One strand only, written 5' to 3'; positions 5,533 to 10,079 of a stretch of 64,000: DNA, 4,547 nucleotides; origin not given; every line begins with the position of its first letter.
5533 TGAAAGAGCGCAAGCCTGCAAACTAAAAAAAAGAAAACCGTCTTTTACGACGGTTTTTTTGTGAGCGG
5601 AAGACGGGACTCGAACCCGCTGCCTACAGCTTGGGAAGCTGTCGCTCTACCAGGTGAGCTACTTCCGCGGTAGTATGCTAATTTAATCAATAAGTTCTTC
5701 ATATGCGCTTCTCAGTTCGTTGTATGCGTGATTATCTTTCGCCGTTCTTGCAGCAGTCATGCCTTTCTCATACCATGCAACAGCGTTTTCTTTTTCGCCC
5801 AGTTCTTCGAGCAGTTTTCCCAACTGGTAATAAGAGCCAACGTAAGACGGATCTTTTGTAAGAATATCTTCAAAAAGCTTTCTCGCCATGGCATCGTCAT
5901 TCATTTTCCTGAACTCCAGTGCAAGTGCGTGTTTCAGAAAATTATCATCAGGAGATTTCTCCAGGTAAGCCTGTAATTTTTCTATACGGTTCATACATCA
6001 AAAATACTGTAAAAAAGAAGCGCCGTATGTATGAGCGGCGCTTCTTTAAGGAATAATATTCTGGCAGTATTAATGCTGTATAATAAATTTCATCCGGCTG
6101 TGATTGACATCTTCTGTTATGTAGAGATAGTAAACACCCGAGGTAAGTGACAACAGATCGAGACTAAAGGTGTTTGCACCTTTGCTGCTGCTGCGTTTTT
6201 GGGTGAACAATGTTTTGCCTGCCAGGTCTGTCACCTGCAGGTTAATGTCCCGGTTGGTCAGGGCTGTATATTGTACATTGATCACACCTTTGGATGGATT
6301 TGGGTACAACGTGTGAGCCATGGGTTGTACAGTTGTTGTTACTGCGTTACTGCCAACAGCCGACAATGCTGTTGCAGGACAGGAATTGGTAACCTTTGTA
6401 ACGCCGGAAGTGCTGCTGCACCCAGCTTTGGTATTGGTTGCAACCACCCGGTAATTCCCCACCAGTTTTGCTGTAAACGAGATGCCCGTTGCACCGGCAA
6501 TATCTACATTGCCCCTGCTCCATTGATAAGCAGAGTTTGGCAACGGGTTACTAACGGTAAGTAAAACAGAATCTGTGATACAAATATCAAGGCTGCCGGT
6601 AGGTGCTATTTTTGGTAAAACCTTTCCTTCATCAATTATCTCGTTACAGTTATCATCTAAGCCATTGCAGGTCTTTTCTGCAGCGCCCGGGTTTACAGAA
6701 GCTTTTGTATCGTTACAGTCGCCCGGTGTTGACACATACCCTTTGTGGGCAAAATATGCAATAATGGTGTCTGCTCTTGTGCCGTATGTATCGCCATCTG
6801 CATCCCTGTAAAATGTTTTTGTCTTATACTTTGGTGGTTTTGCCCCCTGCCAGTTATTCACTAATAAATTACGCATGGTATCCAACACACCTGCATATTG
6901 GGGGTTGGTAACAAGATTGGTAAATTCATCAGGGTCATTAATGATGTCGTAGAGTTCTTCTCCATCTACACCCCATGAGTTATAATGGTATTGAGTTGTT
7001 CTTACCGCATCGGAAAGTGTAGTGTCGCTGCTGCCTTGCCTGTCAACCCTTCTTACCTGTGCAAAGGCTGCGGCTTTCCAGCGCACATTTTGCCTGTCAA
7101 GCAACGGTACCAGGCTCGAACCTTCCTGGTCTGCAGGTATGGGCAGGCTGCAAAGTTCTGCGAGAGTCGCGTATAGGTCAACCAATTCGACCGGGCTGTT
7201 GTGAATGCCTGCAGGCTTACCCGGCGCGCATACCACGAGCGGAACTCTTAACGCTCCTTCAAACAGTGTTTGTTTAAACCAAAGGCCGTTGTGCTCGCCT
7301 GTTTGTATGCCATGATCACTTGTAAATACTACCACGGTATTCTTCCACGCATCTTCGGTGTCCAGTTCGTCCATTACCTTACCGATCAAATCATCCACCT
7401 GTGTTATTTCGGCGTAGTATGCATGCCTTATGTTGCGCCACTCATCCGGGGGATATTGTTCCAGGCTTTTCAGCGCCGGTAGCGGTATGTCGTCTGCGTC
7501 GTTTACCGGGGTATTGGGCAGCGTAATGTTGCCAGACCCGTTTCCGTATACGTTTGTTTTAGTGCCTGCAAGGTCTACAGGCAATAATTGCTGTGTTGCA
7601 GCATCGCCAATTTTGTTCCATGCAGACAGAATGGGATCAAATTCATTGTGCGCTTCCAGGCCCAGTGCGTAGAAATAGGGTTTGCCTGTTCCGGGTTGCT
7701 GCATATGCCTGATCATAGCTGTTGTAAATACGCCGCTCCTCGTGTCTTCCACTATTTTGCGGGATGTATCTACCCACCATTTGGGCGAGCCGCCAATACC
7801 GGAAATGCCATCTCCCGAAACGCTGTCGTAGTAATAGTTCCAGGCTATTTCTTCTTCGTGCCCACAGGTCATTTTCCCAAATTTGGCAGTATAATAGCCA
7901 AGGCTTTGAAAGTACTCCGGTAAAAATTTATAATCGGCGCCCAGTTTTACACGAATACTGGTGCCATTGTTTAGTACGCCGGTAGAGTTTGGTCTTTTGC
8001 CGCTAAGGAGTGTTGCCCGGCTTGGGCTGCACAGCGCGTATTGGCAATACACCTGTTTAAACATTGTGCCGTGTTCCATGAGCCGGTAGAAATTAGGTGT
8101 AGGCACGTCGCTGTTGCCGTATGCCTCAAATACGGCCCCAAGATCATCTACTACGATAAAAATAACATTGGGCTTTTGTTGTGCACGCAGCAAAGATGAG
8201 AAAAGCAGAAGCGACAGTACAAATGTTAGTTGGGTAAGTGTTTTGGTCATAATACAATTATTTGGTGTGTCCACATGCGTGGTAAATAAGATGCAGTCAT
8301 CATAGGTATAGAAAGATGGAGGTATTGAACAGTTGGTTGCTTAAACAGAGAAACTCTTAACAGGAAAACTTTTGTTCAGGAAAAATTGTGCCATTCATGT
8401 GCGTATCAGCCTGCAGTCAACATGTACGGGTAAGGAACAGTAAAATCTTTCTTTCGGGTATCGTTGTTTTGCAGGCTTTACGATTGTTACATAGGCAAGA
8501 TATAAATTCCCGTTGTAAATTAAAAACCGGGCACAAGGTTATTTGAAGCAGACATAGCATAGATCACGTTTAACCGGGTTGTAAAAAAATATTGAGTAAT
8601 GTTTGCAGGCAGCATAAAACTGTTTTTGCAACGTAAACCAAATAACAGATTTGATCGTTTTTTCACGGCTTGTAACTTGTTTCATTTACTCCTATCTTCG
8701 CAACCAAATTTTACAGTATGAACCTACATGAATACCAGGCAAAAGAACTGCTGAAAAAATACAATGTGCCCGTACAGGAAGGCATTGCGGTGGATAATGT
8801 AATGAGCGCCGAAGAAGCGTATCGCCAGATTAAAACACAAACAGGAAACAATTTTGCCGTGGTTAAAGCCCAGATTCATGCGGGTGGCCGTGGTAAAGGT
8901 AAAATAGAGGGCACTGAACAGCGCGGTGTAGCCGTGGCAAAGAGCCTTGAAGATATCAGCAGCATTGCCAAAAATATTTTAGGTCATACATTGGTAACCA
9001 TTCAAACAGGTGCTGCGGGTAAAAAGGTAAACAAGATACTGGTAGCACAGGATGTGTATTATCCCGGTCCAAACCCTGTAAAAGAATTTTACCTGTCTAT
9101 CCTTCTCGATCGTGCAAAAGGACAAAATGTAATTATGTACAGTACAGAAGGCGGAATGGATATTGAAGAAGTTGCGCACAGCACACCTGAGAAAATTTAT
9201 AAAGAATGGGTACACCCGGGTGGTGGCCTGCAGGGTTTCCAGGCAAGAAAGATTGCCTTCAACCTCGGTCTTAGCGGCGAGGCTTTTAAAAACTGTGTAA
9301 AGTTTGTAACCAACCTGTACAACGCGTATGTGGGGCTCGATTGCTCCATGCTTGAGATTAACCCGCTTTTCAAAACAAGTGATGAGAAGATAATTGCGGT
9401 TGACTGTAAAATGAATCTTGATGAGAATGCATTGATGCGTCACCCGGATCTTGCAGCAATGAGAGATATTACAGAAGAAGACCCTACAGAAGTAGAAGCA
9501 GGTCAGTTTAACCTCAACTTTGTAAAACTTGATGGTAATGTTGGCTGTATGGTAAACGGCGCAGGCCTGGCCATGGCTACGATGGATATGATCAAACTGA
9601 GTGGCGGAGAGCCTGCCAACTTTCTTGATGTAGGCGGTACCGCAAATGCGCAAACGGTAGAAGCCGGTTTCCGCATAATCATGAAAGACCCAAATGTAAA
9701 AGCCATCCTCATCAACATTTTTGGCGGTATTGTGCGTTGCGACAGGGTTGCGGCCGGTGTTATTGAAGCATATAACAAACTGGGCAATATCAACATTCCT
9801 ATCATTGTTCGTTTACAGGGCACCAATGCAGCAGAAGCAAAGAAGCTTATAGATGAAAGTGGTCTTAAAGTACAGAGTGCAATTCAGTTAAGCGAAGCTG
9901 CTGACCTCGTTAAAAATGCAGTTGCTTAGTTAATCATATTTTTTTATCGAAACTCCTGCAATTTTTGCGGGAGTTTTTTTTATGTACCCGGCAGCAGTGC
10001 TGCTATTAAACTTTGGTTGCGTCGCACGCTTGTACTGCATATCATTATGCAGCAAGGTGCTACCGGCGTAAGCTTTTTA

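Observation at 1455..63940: Very dense family of 60-100 bp interspersed intergenic repeats with an asymmetric 19-nt core (at least 27 copies in 64 kb)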

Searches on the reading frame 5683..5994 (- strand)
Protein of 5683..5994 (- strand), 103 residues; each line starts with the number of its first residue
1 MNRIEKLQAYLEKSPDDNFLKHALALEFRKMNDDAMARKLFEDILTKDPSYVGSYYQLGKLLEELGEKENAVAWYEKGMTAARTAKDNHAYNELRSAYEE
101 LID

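Call 75: search_protein_families(library=pfam, proteins=[window:5683-5994:-], max_evalue=0.00001)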
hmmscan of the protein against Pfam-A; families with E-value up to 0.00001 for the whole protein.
window:5683-5994:- (103 aa): 5 families
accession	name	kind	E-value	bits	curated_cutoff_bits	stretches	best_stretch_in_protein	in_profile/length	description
PF13181.12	TPR_8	-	2e-07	31.1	25.7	1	54-82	3-31/34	Tetratricopeptide repeat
PF07719.23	TPR_2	-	1.4e-06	28.4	27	0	54-78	3-27/34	Tetratricopeptide repeat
PF13431.12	TPR_17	-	2.1e-06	28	24.4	0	40-72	1-33/34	Tetratricopeptide repeat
PF13428.12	TPR_14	-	3.6e-06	27.6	23.5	0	22-61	5-44/44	Tetratricopeptide repeat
PF00515.34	TPR_1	-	8.7e-06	25.8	27.8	0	54-77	3-26/34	Tetratricopeptide repeat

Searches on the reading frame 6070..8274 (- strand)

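Call 75: search_protein_families(library=pfam, proteins=[window:6070-8274:-], max_evalue=0.00001)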
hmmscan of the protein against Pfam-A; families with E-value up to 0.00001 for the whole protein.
window:6070-8274:- (734 aa): 5 families
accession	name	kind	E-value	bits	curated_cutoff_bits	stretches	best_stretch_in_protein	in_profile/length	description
PF00884.28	Sulfatase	-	1.7e-40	139.7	25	1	35-374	1-298/301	Sulfatase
PF16347.10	SGSH_C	-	3.1e-16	60.3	29.3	1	326-473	1-150/154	N-sulphoglucosamine sulphohydrolase, C-terminal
PF18962.6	Por_Secre_tail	-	2.5e-13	50.6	27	1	656-732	1-75/75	Secretion system C-terminal sorting domain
PF01663.27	Phosphodiest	-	1e-11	45.5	23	1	56-329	18-227/342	Type I phosphodiesterase / nucleotide pyrophosphatase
PF11617.13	Cu-binding_MopE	-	2.4e-10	40.9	27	1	519-549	1-30/30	Putative metal-binding motif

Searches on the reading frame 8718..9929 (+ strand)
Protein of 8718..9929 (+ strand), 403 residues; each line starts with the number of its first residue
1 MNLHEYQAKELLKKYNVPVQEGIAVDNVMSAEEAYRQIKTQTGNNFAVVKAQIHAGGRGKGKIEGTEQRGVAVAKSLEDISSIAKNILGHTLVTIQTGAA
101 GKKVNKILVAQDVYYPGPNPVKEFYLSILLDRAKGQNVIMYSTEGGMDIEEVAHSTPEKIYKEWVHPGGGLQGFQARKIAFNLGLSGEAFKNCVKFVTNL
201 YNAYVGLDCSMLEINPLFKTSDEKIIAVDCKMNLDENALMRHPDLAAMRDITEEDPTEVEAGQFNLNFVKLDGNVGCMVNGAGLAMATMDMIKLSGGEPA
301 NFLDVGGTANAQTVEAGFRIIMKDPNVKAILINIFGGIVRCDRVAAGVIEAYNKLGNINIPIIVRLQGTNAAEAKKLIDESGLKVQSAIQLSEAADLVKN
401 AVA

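Call 21: search_protein_families(library=pfam, proteins=[window:8718-9929:+])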
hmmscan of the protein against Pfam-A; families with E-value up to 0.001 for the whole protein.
window:8718-9929:+ (403 aa): 4 families
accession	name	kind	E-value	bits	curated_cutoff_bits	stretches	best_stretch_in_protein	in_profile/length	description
PF08442.15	ATP-grasp_2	-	1.7e-65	220.9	29.5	1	2-218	1-201/202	ATP-grasp domain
PF00549.24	Ligase_CoA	-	1.1e-31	110.1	24.5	1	278-395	1-124/128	CoA-ligase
PF24948.1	Citrate_synth_N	-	5.3e-15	55.8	83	1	3-239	5-225/232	ATP-citrate synthase ATP-grasp domain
PF13549.11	ATP-grasp_5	-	2.7e-05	24.1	27.6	0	3-40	10-47/221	ATP-grasp domain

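Call 35: find_encoding_contigs(protein=window:8718-9929:+, flank=3000, max_places=6)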
Protein window:8718-9929:+ (403 aa): 1 contig read that carries it; 1 place shown.
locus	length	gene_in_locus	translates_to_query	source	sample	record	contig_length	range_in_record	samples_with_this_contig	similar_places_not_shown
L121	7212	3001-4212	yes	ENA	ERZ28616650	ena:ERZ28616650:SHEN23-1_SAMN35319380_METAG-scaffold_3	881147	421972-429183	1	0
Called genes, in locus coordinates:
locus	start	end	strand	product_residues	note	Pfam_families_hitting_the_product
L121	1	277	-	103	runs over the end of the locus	PF07719:TPR_2 (faint), PF13428:TPR_14 (faint), PF13432:TPR_16 (faint), PF13431:TPR_17 (faint), PF13176:TPR_7 (faint), PF00515:TPR_1 (faint), PF13181:TPR_8 (weak)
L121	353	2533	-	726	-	PF00884:Sulfatase, PF01663:Phosphodiest, PF16347:SGSH_C, PF11617:Cu-binding_MopE, PF18962:Por_Secre_tail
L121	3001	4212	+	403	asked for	PF08442:ATP-grasp_2, PF24948:Citrate_synth_N, PF00549:Ligase_CoA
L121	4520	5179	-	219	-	PF00702:Hydrolase, PF13419:HAD_2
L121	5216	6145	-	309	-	PF01259:SAICAR_synt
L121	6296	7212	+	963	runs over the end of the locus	PF13620:CarboxypepD_reg, PF13715:CarbopepD_reg_2, PF07715:Plug, PF00593:TonB_dep_Rec_b-barrel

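Call 36: find_homologous_proteins(query=window:8718-9929:+, max_evalue=1e-100)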
Query window:8718-9929:+ (403 aa): 8000 proteins with E <= 1e-100 among 8000 candidates; the best 120 are listed.
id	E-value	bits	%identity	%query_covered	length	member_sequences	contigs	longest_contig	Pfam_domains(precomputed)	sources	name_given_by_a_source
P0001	3.3e-262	887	100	100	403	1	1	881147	PF00549.25,PF08442.16,PF24948.2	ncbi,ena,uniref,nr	ncbi:ADP-forming succinate--CoA ligase subunit beta [Panacibacter sp. DH6]|uniref:Succinate--CoA lig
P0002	3.1e-260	881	99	100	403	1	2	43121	PF00549.25,PF08442.16,PF24948.2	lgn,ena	-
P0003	6.1e-258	873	97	100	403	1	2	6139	PF00549.25,PF08442.16,PF24948.2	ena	-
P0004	2.1e-257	871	97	100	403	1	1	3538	PF00549.25,PF08442.16,PF24948.2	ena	-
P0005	2.4e-255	865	93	100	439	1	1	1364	PF00549.25,PF08442.16,PF24948.2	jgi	jgi:succinyl-CoA synthetase beta subunit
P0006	2.3e-253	858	96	100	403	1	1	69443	PF00549.25,PF08442.16,PF24948.2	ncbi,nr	ncbi:MAG: ADP-forming succinate--CoA ligase subunit beta [Bacteroidota bacterium]|nr:ADP-forming suc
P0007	1.0e-251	853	96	100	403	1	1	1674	PF00549.25,PF08442.16,PF24948.2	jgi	jgi:succinyl-CoA synthetase beta subunit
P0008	1.4e-251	852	95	100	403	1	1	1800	PF00549.25,PF08442.16,PF24948.2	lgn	-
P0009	2.0e-251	852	96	100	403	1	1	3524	PF00549.25,PF08442.16,PF13549.12,PF24948.2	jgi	jgi:succinyl-CoA synthetase beta subunit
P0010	2.3e-251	851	95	100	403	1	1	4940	PF00549.25,PF08442.16,PF24948.2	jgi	jgi:succinyl-CoA synthetase beta subunit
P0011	3.0e-251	851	95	100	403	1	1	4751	PF00549.25,PF08442.16,PF24948.2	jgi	-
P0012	4.4e-251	850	95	100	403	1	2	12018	PF00549.25,PF08442.16,PF24948.2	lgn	-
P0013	5.4e-251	850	95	100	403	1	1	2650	PF00549.25,PF08442.16,PF24948.2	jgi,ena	-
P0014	6.2e-251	850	95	100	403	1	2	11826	PF00549.25,PF08442.16,PF24948.2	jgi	-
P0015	6.9e-251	850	95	100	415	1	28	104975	PF00549.25,PF08442.16,PF24948.2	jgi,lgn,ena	jgi:succinyl-CoA synthetase beta subunit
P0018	1.4e-250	849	95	100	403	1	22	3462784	PF00549.25,PF08442.16,PF24948.2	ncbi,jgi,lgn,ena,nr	ncbi:MAG TPA: ADP-forming succinate--CoA ligase subunit beta [Panacibacter sp.]|nr:ADP-forming succi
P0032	8.2e-249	843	95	100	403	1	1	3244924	PF00549.25,PF08442.16,PF24948.2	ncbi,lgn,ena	-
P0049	3.9e-248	841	94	98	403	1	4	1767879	PF00549.25,PF08442.16,PF24948.2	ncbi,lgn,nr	ncbi:ADP-forming succinate--CoA ligase subunit beta [Sediminibacterium goheungense]|nr:ADP-forming s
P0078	2.0e-247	838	94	100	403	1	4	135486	PF00549.25,PF08442.16,PF13549.12,PF24948.2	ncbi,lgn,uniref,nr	ncbi:succinyl-CoA synthetase beta subunit [Filimonas zeae]|uniref:Succinate--CoA ligase [ADP-forming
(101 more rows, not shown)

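Call 37: find_encoding_contigs(protein=P0002, flank=10000, max_places=2)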
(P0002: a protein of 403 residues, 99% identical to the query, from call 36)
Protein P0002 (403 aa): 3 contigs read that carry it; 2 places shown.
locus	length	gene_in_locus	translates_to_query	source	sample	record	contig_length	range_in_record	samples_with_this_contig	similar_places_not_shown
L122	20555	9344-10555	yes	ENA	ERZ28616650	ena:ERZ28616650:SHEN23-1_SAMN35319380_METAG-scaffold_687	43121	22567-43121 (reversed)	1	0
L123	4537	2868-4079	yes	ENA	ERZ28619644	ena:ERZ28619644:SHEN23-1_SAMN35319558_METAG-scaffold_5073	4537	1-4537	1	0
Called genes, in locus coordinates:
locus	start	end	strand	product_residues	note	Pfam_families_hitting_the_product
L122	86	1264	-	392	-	PF01757:Acyl_transf_3, PF07786:HGSNAT_cat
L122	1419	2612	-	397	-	PF07786:HGSNAT_cat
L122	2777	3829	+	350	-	PF04116:FA_hydroxylase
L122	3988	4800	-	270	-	PF16138:DUF4846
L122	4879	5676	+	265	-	PF01497:Peripla_BP_2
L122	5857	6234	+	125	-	-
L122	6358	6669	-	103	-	PF07719:TPR_2 (faint), PF13428:TPR_14 (faint), PF13431:TPR_17 (faint), PF13181:TPR_8 (faint), PF00515:TPR_1 (faint), PF13432:TPR_16 (weak), PF14559:TPR_19 (faint)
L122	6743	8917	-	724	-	PF00884:Sulfatase, PF01663:Phosphodiest (weak), PF16347:SGSH_C, PF11617:Cu-binding_MopE, PF18962:Por_Secre_tail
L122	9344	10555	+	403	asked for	PF08442:ATP-grasp_2, PF24948:Citrate_synth_N, PF00549:Ligase_CoA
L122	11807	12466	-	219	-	PF00702:Hydrolase, PF13419:HAD_2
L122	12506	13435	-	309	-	PF01259:SAICAR_synt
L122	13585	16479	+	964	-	PF13620:CarboxypepD_reg, PF13715:CarbopepD_reg_2, PF07715:Plug, PF00593:TonB_dep_Rec_b-barrel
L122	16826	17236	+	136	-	PF01242:PTPS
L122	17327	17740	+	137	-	PF01242:PTPS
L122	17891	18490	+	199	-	PF01227:GTP_cyclohydroI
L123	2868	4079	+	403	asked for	PF08442:ATP-grasp_2, PF24948:Citrate_synth_N, PF00549:Ligase_CoA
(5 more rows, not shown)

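Call 38: find_encoding_contigs(protein=P0006, flank=10000, max_places=2)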
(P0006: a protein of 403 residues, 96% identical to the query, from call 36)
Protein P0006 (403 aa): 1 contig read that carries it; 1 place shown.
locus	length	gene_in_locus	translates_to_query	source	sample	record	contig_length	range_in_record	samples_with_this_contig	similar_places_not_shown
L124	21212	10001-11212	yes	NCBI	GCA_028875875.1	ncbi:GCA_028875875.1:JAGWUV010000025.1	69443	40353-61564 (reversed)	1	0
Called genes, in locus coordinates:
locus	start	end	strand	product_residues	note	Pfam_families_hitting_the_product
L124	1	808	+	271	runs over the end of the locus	PF02548:Pantoate_transf, PF13714:PEP_mutase (weak)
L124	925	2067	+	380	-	PF06580:His_kinase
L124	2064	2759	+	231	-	PF00072:Response_reg, PF04397:LytTR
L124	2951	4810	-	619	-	PF17297:PEPCK_N, PF00821:PEPCK_GTP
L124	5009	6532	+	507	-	PF00171:Aldedh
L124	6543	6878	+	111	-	PF07883:Cupin_2, PF02311:AraC_binding (weak)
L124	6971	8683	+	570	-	PF00082:Peptidase_S8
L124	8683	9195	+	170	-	PF05163:DinB, PF04978:MST, PF12867:DinB_2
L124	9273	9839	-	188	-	PF04264:YceI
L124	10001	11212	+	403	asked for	PF08442:ATP-grasp_2, PF24948:Citrate_synth_N, PF00549:Ligase_CoA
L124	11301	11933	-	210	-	PF10263:SprT-like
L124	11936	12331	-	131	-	-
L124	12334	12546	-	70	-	PF09527:ATPase_gene1 (weak)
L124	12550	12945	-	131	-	-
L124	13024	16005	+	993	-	PF13174:TPR_6 (faint)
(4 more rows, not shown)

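Call 39: find_encoding_contigs(protein=P0018, flank=10000, max_places=2)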
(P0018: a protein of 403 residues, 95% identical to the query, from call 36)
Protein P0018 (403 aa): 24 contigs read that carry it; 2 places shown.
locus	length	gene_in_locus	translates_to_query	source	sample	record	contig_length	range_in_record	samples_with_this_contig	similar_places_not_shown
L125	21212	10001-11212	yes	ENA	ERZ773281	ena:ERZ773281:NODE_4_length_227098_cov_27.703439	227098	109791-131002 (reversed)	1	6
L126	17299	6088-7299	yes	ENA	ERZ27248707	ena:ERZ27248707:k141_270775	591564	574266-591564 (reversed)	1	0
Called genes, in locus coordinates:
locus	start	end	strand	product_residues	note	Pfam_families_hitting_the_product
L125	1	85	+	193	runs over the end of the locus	PF07638:Sigma70_ECF, PF04542:Sigma70_r2, PF08281:Sigma70_r4_2, PF04545:Sigma70_r4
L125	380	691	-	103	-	PF13181:TPR_8 (faint), PF13428:TPR_14 (faint)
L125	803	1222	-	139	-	-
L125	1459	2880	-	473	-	PF13428:TPR_14 (faint), PF25058:ARM_TT21 (faint), PF14559:TPR_19 (weak), PF13424:TPR_12 (weak), PF13429:TPR_15 (weak), PF25063:ARM_TT21_C, PF13424:TPR_12 (weak), PF12895:ANAPC3 (weak), +15 more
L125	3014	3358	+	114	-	-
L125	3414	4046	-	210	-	-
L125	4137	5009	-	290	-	PF00140:Sigma70_r1_2 (weak), PF04542:Sigma70_r2, PF04539:Sigma70_r3, PF04545:Sigma70_r4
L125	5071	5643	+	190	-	PF19569:START_2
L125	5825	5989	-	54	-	-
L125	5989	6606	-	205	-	-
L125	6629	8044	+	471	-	PF03739:LptF_LptG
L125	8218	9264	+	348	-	PF01479:S4, PF00849:PseudoU_synth_2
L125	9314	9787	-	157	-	PF16267:DUF4920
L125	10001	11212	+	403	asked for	PF08442:ATP-grasp_2, PF24948:Citrate_synth_N, PF00549:Ligase_CoA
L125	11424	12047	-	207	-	PF10263:SprT-like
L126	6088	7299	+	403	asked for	PF08442:ATP-grasp_2, PF24948:Citrate_synth_N, PF00549:Ligase_CoA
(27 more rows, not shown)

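Call 54: find_encoding_contigs(protein=P0049, flank=10000, max_places=1)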
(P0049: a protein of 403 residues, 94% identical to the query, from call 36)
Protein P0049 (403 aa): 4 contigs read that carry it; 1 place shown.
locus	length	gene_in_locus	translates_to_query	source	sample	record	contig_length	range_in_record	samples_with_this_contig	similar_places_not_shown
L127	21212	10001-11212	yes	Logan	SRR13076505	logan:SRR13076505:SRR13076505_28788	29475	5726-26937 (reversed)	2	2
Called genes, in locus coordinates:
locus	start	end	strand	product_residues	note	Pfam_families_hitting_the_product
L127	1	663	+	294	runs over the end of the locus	PF02541:Ppx-GppA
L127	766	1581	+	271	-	PF02548:Pantoate_transf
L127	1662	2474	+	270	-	-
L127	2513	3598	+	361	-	PF06580:His_kinase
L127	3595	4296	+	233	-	PF00072:Response_reg, PF04397:LytTR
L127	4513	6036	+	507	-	PF00171:Aldedh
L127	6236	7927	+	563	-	PF00082:Peptidase_S8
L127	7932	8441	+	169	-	PF12867:DinB_2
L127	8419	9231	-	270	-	-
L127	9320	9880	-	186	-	PF04264:YceI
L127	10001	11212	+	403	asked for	PF08442:ATP-grasp_2, PF24948:Citrate_synth_N, PF00549:Ligase_CoA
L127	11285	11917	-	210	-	PF10263:SprT-like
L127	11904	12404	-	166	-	-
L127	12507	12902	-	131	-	-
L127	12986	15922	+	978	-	-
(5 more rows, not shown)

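Call 55: find_encoding_contigs(protein=P0078, flank=10000, max_places=1)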
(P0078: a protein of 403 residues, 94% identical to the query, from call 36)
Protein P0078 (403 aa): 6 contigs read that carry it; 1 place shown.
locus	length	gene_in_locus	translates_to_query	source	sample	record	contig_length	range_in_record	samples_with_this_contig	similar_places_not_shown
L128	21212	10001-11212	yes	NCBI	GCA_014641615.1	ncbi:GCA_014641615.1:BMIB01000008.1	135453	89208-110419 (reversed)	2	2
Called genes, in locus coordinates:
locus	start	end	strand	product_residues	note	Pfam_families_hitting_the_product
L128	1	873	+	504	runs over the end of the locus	PF13568:OMP_b-brl_2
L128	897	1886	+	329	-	-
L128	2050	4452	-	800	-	PF02190:LON_substr_bdg, PF00004:AAA, PF07728:AAA_5, PF22667:Lon_lid, PF05362:Lon_C, PF13541:ChlI (weak)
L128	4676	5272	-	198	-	PF13505:OMP_b-brl, PF13568:OMP_b-brl_2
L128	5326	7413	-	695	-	PF14121:Porin_10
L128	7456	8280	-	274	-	PF01048:PNP_UDP_1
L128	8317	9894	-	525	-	PF08447:PAS_3 (weak), PF00989:PAS, PF13188:PAS_8, PF08448:PAS_4, PF13426:PAS_9, PF08447:PAS_3, PF00512:HisKA, PF02518:HATPase_c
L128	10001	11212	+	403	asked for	PF08442:ATP-grasp_2, PF13549:ATP-grasp_5 (faint), PF24948:Citrate_synth_N, PF00549:Ligase_CoA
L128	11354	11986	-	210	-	PF10263:SprT-like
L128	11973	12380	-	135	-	-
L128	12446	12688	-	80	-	-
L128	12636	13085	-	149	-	PF04519:Bactofilin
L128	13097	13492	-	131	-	-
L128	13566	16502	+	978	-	PF13432:TPR_16 (faint)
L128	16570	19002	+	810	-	PF00912:Transgly, PF28500:PBP_middle, PF00905:Transpeptidase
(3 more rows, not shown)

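Call 56: find_encoding_contigs(protein=P0032, flank=10000, max_places=1)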
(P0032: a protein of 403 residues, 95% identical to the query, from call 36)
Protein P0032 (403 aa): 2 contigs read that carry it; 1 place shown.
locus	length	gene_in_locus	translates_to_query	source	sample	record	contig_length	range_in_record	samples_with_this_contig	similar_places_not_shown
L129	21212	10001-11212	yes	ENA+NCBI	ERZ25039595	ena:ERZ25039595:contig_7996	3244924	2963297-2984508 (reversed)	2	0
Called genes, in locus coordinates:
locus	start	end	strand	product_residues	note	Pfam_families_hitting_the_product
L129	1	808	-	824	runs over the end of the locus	PF02585:PIG-L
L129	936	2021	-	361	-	PF04371:PAD_porph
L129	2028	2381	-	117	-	PF05635:23S_rRNA_IVP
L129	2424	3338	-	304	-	PF00795:CN_hydrolase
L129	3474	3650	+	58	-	-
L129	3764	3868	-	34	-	-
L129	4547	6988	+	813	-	PF09586:YfhO (weak)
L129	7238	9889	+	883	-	PF01624:MutS_I, PF05188:MutS_II, PF05192:MutS_III, PF05190:MutS_IV, PF00488:MutS_V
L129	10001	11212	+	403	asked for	PF08442:ATP-grasp_2, PF24948:Citrate_synth_N, PF00549:Ligase_CoA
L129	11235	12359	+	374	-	PF00756:Esterase, PF02230:Abhydrolase_2 (weak), PF12146:Hydrolase_4 (weak)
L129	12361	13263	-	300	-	PF23023:Anti-Pycsar_Apyc1, PF00753:Lactamase_B, PF12706:Lactamase_B_2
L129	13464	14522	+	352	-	PF00535:Glycos_transf_2, PF10111:Glyco_tranf_2_2 (weak), PF13641:Glyco_tranf_2_3, PF13632:Glyco_trans_2_3 (faint)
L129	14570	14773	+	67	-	-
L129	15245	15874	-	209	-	PF02527:GidB, PF13847:Methyltransf_31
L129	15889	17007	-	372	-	PF13506:Glyco_transf_21, PF13641:Glyco_tranf_2_3, PF00535:Glycos_transf_2, PF13632:Glyco_trans_2_3 (weak)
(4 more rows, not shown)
